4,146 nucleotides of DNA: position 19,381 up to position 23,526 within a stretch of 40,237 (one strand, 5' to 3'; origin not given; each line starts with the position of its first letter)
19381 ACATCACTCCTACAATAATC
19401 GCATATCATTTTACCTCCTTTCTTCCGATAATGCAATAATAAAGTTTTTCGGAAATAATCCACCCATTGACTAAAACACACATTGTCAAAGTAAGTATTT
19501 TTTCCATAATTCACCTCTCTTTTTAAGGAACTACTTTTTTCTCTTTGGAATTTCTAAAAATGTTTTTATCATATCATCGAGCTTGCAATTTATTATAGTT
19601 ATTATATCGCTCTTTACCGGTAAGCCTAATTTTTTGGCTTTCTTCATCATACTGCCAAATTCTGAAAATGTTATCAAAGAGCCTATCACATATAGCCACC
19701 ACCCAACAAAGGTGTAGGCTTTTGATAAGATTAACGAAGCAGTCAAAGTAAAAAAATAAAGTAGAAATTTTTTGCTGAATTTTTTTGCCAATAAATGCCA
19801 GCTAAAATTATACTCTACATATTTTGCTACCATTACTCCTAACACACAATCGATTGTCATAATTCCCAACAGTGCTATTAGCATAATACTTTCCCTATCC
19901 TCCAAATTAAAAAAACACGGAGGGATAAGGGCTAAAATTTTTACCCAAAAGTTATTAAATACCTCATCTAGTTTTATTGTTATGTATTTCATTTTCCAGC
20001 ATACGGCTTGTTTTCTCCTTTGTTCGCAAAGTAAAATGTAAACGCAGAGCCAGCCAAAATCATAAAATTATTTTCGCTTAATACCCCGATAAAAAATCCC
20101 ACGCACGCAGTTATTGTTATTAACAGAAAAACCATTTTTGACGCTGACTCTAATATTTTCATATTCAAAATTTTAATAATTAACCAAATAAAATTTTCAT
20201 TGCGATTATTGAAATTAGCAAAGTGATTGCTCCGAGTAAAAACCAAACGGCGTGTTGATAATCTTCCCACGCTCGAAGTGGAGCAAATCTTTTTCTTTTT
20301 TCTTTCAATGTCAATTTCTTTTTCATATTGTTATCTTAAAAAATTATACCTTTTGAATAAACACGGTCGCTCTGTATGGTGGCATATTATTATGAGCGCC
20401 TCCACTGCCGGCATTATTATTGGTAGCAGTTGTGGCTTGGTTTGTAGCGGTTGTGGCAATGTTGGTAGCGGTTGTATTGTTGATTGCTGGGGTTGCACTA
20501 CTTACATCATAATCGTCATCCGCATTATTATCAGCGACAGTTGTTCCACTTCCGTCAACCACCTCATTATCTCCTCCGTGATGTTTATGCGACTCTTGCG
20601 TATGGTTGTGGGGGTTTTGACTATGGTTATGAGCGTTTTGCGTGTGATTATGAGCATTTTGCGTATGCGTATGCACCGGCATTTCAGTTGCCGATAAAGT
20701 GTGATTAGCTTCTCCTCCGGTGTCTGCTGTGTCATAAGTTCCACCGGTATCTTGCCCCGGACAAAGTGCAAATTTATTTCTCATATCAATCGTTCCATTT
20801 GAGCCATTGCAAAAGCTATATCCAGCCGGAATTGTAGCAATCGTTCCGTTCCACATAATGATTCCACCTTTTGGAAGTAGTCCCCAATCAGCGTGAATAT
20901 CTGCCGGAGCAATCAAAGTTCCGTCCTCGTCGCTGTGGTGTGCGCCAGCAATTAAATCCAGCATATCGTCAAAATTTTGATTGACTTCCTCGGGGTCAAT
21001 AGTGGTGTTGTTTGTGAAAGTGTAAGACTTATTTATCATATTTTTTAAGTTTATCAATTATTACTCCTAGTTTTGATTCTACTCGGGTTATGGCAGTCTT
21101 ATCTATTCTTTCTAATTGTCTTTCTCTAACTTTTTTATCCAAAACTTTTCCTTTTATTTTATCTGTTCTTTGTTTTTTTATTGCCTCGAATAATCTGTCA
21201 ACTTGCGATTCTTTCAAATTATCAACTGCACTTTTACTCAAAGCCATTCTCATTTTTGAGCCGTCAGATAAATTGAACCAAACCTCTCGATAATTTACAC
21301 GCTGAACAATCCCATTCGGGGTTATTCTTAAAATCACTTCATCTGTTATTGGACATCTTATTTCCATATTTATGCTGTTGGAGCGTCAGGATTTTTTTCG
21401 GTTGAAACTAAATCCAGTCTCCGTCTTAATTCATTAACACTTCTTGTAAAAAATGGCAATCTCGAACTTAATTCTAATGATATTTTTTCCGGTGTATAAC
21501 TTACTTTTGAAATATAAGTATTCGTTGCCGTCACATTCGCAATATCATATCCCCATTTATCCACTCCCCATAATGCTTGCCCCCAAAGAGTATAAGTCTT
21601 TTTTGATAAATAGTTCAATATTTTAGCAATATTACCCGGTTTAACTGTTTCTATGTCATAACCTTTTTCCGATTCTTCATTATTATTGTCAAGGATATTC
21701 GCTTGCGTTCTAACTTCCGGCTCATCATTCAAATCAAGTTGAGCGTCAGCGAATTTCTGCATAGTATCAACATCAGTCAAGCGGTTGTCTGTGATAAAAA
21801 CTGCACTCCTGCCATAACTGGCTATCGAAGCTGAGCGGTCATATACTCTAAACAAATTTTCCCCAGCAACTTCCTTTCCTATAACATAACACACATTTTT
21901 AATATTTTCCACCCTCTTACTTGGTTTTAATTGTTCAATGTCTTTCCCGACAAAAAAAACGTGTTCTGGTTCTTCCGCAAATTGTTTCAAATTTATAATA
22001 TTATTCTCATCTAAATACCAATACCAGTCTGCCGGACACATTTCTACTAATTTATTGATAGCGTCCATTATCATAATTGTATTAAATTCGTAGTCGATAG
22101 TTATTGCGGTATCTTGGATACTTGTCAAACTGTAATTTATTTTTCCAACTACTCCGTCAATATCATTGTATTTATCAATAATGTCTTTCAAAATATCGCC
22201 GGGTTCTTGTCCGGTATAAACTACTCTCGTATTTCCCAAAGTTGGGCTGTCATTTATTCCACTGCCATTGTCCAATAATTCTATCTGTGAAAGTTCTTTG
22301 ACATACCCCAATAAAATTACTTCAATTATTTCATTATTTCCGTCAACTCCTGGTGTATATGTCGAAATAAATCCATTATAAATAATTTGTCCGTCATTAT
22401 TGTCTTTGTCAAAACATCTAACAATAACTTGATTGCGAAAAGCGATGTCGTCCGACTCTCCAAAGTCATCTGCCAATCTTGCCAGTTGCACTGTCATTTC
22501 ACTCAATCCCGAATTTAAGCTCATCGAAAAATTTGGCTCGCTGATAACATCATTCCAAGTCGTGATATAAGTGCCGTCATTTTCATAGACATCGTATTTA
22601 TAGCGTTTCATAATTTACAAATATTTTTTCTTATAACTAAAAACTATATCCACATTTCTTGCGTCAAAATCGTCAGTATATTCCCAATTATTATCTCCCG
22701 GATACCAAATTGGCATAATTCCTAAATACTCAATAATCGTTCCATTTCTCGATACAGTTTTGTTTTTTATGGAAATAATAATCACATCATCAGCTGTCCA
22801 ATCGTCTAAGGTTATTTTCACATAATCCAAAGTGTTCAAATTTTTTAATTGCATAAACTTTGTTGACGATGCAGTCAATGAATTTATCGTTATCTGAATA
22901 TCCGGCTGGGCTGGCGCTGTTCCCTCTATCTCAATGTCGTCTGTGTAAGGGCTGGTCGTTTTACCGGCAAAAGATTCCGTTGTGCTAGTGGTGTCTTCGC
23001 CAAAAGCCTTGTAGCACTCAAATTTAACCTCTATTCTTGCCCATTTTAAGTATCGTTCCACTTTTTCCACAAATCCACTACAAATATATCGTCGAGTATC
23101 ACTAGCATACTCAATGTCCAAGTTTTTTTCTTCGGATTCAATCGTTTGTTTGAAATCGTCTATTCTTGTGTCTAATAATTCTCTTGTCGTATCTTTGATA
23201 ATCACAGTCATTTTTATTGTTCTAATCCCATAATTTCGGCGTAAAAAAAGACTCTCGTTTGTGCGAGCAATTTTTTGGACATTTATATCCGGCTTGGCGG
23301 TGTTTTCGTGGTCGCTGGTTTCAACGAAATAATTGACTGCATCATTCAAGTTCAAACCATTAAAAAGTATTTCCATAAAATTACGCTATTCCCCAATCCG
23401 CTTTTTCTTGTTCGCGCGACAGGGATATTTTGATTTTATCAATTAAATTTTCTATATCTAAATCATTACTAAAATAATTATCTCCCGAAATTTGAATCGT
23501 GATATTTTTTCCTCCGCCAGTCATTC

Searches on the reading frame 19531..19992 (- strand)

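Call 37: search_protein_families(library=pfam, max_evalue=0.01, proteins=[window:19531-19992:-])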
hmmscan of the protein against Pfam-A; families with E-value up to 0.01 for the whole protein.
window:19531-19992:- (153 aa): 1 family
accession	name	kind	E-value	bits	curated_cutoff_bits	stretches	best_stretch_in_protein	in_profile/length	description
PF05105.17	Phage_holin_4_1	-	2.7e-06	27.9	22.2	1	35-135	11-112/116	Bacteriophage holin family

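Call 38: search_protein_families(library=phrogs, max_evalue=0.001, proteins=[window:19531-19992:-])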
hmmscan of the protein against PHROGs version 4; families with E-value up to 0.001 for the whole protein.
window:19531-19992:- (153 aa): 0 families

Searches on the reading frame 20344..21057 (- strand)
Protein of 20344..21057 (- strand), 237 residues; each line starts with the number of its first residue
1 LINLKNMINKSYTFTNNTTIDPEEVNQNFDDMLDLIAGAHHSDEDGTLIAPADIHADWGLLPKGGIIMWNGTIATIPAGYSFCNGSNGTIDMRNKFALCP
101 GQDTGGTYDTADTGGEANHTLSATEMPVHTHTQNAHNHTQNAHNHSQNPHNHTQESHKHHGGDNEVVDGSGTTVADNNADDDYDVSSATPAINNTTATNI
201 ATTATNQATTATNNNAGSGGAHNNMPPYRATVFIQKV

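Call 37: search_protein_families(library=pfam, max_evalue=0.01, proteins=[window:20344-21057:-])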
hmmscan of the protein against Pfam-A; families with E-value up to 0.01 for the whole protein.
window:20344-21057:- (237 aa): 1 family
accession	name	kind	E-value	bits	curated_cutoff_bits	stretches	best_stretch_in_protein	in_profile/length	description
PF07484.17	Collar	-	0.004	17.5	24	1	64-91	1-26/57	Phage Tail Collar Domain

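Call 38: search_protein_families(library=phrogs, max_evalue=0.001, proteins=[window:20344-21057:-])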
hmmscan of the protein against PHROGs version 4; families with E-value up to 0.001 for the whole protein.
window:20344-21057:- (237 aa): 6 families
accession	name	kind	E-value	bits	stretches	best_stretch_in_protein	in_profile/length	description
phrog_8469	-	tail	6.2e-26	92.4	1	64-237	128-301/303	tail fiber protein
phrog_1800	-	tail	3.3e-16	60.3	1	59-236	388-544/545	tail collar fiber protein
phrog_5795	-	tail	5.2e-15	55.7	1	60-237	391-542/968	tail protein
phrog_8763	-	tail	9.1e-15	54.8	1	53-237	587-748/1024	tail protein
phrog_2097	-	tail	5.2e-08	33.1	1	56-237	381-600/644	tail fiber protein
phrog_5717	-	tail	0.0002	20.7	1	109-230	1045-1142/1150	tail protein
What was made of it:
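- Checked: A collar-type tail fibre does follow the Tal-like gene (20344-21057, phrog_8469 6e-26; call 38).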

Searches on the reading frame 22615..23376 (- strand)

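Call 37: search_protein_families(library=pfam, max_evalue=0.01, proteins=[window:22615-23376:-])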
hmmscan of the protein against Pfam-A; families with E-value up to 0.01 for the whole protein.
window:22615-23376:- (253 aa): 3 families
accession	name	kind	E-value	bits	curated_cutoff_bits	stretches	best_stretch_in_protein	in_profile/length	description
PF22768.1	SPP1_Dit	-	1.4e-05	25.7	25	1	151-252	1-97/97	Siphovirus-type tail component, C-terminal domain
PF05709.17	Sipho_tail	-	7.4e-05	23.4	24.2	1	26-121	27-118/118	Phage tail protein RIFT-related domain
PF24801.1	FNIII-A_GpJ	-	0.002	18.7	27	1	113-173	50-108/126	Tip attachment protein J,FNIII-A domain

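Call 38: search_protein_families(library=phrogs, max_evalue=0.001, proteins=[window:22615-23376:-])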
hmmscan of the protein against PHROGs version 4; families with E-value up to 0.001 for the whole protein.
window:22615-23376:- (253 aa): 2 families
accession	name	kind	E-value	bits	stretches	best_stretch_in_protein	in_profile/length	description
phrog_33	-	tail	8.1e-16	59.2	1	3-252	39-277/651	distal tail protein Dit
phrog_202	-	tail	7.5e-11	42.6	1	2-166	22-188/523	distal tail protein Dit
